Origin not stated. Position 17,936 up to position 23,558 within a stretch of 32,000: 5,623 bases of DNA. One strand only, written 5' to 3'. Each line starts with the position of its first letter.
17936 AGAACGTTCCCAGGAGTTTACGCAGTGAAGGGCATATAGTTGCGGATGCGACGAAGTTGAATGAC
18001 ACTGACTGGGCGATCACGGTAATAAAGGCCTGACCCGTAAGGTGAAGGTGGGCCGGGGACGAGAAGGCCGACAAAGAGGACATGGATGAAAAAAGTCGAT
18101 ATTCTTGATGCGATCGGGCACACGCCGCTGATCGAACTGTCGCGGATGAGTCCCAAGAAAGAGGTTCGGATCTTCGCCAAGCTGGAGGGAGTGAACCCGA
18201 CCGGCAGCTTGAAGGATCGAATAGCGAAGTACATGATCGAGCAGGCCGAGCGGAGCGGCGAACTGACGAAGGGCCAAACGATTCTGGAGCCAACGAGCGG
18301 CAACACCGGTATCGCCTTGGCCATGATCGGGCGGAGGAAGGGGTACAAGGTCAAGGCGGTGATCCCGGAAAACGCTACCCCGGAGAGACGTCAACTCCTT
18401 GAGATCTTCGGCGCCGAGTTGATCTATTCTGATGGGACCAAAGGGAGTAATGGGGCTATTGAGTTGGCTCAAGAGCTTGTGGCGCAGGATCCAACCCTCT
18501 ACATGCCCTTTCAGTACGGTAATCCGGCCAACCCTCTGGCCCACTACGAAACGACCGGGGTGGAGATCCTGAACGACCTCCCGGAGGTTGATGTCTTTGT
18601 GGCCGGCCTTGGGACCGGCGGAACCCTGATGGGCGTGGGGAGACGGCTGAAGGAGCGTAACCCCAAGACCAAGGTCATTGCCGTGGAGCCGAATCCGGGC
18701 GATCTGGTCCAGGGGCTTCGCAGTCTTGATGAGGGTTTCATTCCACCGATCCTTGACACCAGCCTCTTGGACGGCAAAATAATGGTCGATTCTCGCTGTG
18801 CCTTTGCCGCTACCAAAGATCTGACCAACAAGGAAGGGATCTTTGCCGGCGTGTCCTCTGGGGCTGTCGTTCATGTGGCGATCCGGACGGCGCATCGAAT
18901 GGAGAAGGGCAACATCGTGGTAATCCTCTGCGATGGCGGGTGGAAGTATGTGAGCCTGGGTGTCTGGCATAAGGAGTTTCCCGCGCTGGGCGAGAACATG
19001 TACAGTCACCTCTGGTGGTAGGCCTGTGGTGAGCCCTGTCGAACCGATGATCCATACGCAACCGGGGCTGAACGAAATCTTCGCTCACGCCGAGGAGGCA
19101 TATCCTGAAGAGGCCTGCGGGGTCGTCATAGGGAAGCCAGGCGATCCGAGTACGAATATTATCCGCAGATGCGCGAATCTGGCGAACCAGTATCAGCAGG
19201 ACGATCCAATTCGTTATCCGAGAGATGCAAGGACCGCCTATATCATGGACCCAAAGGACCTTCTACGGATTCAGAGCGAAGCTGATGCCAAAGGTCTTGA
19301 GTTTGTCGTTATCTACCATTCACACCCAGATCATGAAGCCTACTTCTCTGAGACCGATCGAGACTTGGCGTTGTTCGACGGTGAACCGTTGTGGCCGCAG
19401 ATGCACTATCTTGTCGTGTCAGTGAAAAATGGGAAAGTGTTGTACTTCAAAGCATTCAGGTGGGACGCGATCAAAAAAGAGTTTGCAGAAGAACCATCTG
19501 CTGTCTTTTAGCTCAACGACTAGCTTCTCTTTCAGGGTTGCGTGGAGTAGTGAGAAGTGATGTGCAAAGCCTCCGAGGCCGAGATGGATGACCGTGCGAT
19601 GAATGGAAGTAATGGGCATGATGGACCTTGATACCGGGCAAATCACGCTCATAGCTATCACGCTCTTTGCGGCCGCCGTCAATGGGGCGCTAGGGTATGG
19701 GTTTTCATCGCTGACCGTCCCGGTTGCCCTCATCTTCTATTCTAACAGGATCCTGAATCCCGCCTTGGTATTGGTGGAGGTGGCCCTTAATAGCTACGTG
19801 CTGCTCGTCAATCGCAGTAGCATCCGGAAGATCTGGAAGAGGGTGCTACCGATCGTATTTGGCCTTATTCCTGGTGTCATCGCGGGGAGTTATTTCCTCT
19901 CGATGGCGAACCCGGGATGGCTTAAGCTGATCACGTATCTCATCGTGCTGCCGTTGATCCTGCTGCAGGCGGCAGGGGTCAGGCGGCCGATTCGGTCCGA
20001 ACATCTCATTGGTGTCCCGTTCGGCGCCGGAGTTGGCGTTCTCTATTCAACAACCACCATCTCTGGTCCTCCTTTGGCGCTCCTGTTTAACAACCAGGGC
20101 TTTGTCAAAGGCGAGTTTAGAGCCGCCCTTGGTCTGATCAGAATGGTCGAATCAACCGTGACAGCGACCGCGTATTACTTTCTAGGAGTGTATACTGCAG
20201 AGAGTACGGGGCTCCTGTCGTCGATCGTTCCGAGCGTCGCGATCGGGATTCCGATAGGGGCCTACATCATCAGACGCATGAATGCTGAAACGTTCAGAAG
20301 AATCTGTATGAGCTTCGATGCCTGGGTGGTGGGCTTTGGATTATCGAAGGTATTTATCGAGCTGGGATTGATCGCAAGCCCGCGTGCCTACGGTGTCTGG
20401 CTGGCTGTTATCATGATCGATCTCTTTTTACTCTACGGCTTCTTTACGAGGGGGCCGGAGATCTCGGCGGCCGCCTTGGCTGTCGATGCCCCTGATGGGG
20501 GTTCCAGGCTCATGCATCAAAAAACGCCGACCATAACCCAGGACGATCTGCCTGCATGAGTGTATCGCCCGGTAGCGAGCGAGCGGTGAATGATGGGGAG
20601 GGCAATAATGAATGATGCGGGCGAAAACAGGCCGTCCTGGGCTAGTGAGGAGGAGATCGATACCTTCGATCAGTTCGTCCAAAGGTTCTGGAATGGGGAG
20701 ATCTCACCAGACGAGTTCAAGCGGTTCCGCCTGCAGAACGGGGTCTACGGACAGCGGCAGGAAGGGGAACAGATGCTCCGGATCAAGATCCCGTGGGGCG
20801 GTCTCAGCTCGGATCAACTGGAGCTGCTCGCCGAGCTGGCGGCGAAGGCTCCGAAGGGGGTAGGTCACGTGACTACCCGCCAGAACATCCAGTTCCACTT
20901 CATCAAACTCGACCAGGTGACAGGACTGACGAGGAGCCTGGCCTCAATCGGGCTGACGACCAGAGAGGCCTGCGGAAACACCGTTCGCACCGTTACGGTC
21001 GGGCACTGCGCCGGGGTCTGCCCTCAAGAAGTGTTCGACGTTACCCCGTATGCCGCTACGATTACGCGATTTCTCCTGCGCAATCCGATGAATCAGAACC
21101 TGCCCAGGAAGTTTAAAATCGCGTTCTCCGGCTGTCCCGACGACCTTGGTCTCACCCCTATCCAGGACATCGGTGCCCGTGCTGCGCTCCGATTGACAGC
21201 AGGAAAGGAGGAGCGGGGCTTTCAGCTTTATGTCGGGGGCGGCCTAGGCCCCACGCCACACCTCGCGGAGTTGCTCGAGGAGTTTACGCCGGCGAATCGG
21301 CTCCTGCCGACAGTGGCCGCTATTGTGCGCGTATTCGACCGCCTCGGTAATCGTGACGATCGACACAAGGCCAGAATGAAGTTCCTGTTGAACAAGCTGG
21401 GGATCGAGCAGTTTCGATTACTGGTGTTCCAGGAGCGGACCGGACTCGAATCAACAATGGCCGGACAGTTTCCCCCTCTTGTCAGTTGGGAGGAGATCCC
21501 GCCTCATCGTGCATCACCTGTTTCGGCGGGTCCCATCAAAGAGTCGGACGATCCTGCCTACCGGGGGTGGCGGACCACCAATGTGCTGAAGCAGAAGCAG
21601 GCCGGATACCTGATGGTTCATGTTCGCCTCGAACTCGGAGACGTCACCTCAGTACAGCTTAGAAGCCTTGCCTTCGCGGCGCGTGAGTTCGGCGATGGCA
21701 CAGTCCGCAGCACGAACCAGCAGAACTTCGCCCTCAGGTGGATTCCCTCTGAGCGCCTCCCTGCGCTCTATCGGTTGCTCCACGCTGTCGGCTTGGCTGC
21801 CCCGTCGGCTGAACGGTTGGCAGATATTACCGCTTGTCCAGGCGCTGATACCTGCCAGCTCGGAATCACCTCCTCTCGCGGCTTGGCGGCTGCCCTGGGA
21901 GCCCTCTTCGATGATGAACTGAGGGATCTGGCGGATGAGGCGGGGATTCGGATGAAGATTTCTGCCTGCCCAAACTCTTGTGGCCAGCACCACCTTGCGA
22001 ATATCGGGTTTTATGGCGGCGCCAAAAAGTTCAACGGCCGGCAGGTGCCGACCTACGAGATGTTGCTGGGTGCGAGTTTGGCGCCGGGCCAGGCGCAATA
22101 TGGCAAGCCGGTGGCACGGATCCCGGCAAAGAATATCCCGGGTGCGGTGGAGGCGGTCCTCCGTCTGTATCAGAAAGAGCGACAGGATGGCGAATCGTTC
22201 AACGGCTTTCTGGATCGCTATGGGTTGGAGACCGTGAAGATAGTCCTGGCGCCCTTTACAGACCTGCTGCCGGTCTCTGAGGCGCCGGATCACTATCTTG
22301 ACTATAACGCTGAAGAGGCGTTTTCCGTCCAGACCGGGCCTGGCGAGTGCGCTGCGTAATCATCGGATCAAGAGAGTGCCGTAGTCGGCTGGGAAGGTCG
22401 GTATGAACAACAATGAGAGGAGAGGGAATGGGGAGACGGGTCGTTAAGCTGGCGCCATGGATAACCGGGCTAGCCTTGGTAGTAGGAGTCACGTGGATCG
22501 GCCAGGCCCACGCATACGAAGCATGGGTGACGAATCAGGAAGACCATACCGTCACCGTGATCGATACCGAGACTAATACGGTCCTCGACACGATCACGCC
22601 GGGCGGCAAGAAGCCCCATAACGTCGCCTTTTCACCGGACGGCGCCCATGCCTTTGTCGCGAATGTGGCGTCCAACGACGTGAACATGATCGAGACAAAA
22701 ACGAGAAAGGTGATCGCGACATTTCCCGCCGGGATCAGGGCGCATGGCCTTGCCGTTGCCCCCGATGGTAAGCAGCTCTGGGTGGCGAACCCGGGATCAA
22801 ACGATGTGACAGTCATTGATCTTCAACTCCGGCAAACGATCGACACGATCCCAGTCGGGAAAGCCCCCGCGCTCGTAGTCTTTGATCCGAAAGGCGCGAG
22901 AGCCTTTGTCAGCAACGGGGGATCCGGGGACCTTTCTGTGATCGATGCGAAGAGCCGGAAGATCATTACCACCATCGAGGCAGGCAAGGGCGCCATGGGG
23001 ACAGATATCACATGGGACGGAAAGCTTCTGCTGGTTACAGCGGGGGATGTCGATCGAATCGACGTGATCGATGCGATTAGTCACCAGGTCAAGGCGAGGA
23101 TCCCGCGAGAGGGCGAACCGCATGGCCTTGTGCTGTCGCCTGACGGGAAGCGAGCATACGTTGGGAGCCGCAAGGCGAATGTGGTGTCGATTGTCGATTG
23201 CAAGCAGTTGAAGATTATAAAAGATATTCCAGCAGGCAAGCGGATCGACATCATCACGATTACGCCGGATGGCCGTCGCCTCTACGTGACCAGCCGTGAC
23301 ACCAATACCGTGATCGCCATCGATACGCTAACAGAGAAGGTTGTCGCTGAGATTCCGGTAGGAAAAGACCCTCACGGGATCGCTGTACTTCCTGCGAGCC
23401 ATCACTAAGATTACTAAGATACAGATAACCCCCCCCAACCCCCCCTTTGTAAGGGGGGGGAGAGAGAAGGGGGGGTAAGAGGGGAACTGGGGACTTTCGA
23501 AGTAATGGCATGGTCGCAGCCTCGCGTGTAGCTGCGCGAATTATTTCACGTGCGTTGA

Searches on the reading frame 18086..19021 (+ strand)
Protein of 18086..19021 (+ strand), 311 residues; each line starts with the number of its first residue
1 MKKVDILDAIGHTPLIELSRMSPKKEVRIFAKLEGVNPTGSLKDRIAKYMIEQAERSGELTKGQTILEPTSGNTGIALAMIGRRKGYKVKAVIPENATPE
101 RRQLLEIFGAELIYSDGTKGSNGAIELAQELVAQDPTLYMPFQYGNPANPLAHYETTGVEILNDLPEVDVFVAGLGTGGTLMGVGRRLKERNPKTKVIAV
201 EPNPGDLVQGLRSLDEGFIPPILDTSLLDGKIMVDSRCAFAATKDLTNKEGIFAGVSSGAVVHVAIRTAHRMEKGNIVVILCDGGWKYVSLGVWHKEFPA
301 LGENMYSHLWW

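Call 6: search_protein_families(library=pfam, proteins=[window:18086-19021:+], max_evalue=0.001)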
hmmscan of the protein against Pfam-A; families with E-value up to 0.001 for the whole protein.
window:18086-19021:+ (311 aa): 1 family
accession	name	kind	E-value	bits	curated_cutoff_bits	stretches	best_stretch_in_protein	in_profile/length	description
PF00291.31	PALP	-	3e-76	257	35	1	6-283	1-295/295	Pyridoxal-phosphate dependent enzyme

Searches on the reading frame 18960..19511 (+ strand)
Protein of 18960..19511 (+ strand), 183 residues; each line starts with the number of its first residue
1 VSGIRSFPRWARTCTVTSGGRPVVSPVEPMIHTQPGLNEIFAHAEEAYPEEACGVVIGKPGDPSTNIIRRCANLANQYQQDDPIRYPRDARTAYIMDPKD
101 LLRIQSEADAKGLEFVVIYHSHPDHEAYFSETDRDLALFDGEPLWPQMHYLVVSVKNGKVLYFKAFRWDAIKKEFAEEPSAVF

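Call 6: search_protein_families(library=pfam, proteins=[window:18960-19511:+], max_evalue=0.001)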
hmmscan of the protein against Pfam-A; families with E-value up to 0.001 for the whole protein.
window:18960-19511:+ (183 aa): 1 family
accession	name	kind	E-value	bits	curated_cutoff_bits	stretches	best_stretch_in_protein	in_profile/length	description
PF14464.11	Prok-JAB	-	3.1e-26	91.9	25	1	35-159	3-107/114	Prokaryotic homologs of the JAB domain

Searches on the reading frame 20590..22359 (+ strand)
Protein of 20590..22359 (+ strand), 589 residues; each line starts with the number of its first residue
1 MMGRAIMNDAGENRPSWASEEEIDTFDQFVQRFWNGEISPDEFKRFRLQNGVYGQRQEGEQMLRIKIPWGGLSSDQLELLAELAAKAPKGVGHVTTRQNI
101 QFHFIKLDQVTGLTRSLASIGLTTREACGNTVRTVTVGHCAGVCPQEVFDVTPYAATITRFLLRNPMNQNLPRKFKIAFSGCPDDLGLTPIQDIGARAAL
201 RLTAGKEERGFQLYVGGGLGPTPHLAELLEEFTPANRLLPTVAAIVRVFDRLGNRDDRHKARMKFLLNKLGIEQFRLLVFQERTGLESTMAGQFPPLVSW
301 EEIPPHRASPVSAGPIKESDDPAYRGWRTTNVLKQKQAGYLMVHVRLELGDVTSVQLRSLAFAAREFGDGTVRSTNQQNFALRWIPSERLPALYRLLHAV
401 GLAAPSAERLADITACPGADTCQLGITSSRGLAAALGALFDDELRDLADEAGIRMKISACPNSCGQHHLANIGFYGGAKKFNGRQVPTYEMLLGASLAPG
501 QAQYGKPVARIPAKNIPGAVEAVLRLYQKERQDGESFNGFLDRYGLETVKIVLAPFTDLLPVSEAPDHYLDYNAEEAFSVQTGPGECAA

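Call 4: search_protein_families(library=pfam, proteins=[window:20590-22359:+], max_evalue=0.01)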
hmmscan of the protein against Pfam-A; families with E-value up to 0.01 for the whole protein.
window:20590-22359:+ (589 aa): 2 families
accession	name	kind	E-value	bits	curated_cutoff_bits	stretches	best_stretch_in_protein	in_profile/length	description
PF01077.27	NIR_SIR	-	3e-53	179.9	27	2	128-284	1-154/158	Nitrite and sulphite reductase 4Fe-4S domain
PF03460.22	NIR_SIR_ferr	-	1.8e-35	120.9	24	2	334-400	2-69/69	Nitrite/Sulfite reductase ferredoxin-like half domain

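Call 5: search_protein_families(library=ncbifam, proteins=[window:20590-22359:+], max_evalue=0.01)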
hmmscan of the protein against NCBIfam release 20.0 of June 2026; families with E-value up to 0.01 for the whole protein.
window:20590-22359:+ (589 aa): 11 families
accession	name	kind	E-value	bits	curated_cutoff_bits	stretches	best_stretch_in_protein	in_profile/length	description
NF007126.0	PRK09567.1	equivalog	3.5e-76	256.6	523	1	20-553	75-587/595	NirA family protein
NF007125.0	PRK09566.1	equivalog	1.7e-64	218.1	594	2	26-282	31-289/513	ferredoxin--nitrite reductase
TIGR02435.1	CobG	equivalog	8.7e-49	166.5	234.8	1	61-477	18-384/388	precorrin-3B synthase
NF010029.0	PRK13504.1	equivalog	8.1e-46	156.5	457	4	413-549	437-564/575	NADPH-dependent assimilatory sulfite reductase hemoprotein subunit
TIGR02042.1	sir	equivalog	8e-37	126.6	731.5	3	370-551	400-576/581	sulfite reductase, ferredoxin dependent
TIGR02041.1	CysI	equivalog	1.2e-32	113.2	756.55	3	352-545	352-539/541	assimilatory sulfite reductase (NADPH) hemoprotein subunit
TIGR02374.1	nitri_red_nirB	equivalog_domain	1.1e-25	90.3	578.35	2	29-294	526-776/794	nitrite reductase large subunit NirB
TIGR02912.1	sulfite_red_C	equivalog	1.7e-18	66.7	324.1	2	55-196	15-158/314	sulfite reductase subunit C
TIGR02066.1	dsrB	equivalog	1.9e-17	63.3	341.5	2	339-475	27-166/341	dissimilatory-type sulfite reductase subunit beta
NF011565.0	PRK14989.1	subfamily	2.6e-09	35.7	883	2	61-290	565-779/847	nitrite reductase large subunit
TIGR02064.1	dsrA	equivalog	4.2e-09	35.7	392.85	1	354-477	96-225/402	dissimilatory-type sulfite reductase subunit alpha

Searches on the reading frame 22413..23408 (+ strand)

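Call 4: search_protein_families(library=pfam, proteins=[window:22413-23408:+], max_evalue=0.01)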
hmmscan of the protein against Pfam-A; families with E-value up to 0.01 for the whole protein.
window:22413-23408:+ (331 aa): 22 families
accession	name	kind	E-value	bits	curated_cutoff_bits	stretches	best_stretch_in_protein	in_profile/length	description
PF21783.3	YNCE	-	2.4e-28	99.9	27.1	1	14-326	19-334/339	YNCE-like beta-propeller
PF02239.22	Cytochrom_D1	-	1.9e-22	79.8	25.5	5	169-276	12-119/368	Cytochrome D1 heme domain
PF25174.1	Beta-prop_THOC3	-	1.2e-21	77.4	305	2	36-188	60-209/272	THOC3 beta-propeller domain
PF23414.1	Beta-prop_EML_2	-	6.4e-13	49.1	90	2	206-299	12-105/266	Echinoderm microtubule-associated protein second beta-propeller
PF10282.15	Lactonase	-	2.9e-12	46.9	21.7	2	62-178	187-319/344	Lactonase, 7-bladed beta-propeller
PF24814.1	WD40_Prp19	-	3.5e-11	43.1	320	1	38-209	106-278/281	Prp19 WD40 domain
PF22494.2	choice_anch_I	-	2.3e-10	40.4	32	0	34-72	199-236/489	Choice-of-anchor I domain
PF16819.11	DUF5074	-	2.5e-08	33.8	27.2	0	83-136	157-212/353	Domain of unknown function (DUF5074)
PF24684.1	Vgb_lyase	-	3.3e-08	33.1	50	1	25-246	56-277/290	Virginiamycin B lyase family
PF23393.2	Beta-prop_WDR90_POC16_2nd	-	2.1e-07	30.9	60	1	39-125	10-96/291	WDR90/POC16, second beta-propeller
PF08450.18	SGL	-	4.5e-07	30.2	26.3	1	25-166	97-242/246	SMP-30/Gluconolactonase/LRE-like region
PF25172.1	Beta-prop_WDR3_2nd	-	8.9e-07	28.8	140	1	120-213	10-101/293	WDR3 second beta-propeller domain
PF24807.1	WD40_CDC20-Fz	-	1.1e-05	25.4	200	1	151-268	53-169/292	CDC20/Fizzy WD40 domain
PF07676.18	PD40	-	2.7e-05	24.4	20.9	0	282-295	15-28/38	WD40-like Beta Propeller Repeat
PF24796.1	WDR55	-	3.9e-05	23.3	200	0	241-314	61-133/296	WDR55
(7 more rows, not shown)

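Call 5: search_protein_families(library=ncbifam, proteins=[window:22413-23408:+], max_evalue=0.01)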
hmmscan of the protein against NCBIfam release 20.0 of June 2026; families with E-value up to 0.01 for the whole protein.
window:22413-23408:+ (331 aa): 16 families
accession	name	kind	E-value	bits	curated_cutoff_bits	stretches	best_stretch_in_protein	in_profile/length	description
TIGR02276.1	beta_rpt_yvtn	repeat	2.3e-70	232.3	27.85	6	285-325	1-41/42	beta-propeller repeat protein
TIGR03866.1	PQQ_ABC_repeats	subfamily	4.2e-64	216.6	287.3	3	30-161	6-136/310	PQQ-dependent catabolism-associated beta-propeller protein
NF052340.1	hydrazine_beta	equivalog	6.8e-34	117.5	560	3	67-170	34-137/372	hydrazine synthase subunit beta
NF052460.1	L-NosZ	equivalog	7.1e-33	113.8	700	4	174-293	156-273/480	clade III lactonase-type nitrous-oxide reductase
NF052280.1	7_blade_YncE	equivalog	5.3e-28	97.8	400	4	35-125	228-316/338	7-bladed beta-propeller protein YncE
NF052342.1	hydrazine_BC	exception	7.1e-26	90.6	1250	4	67-171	40-144/690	hydrazine synthase subunit beta-gamma fusion subunit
NF048007.1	MmpL3Stblzr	equivalog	2.5e-22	79.5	600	2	39-250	65-284/366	MmpL3/TtfA transport complex stabilizer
TIGR03907.1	QH_beta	equivalog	3.5e-14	52.7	223.2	1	39-126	5-100/338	quinohemoprotein amine dehydrogenase subunit beta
NF038117.1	choice_anch_I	subfamily_domain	5.2e-14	52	300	2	132-270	77-211/458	choice-of-anchor I family protein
TIGR04244.1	nitrous_NosZ_RR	equivalog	1.3e-07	30.6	625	0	209-270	290-351/627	TAT-dependent nitrous-oxide reductase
TIGR04246.1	nitrous_NosZ_Gp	equivalog_domain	2.1e-06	26.3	625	0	83-137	246-301/578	Sec-dependent nitrous-oxide reductase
NF038015.2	AztD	exception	5.6e-06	25.3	400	0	285-325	313-353/356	zinc metallochaperone AztD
NF053768.1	CIS12_fam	equivalog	1.9e-05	23.5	860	0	94-221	30-158/715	CIS12 family contractile injection system protein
NF008258.1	PRK11028.1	equivalog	0.00029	20.1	370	0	112-302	40-255/330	6-phosphogluconolactonase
TIGR02658.1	TTQ_MADH_Hv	equivalog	0.0012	17.7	454.45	0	251-320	280-351/358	methylamine dehydrogenase (amicyanin) large subunit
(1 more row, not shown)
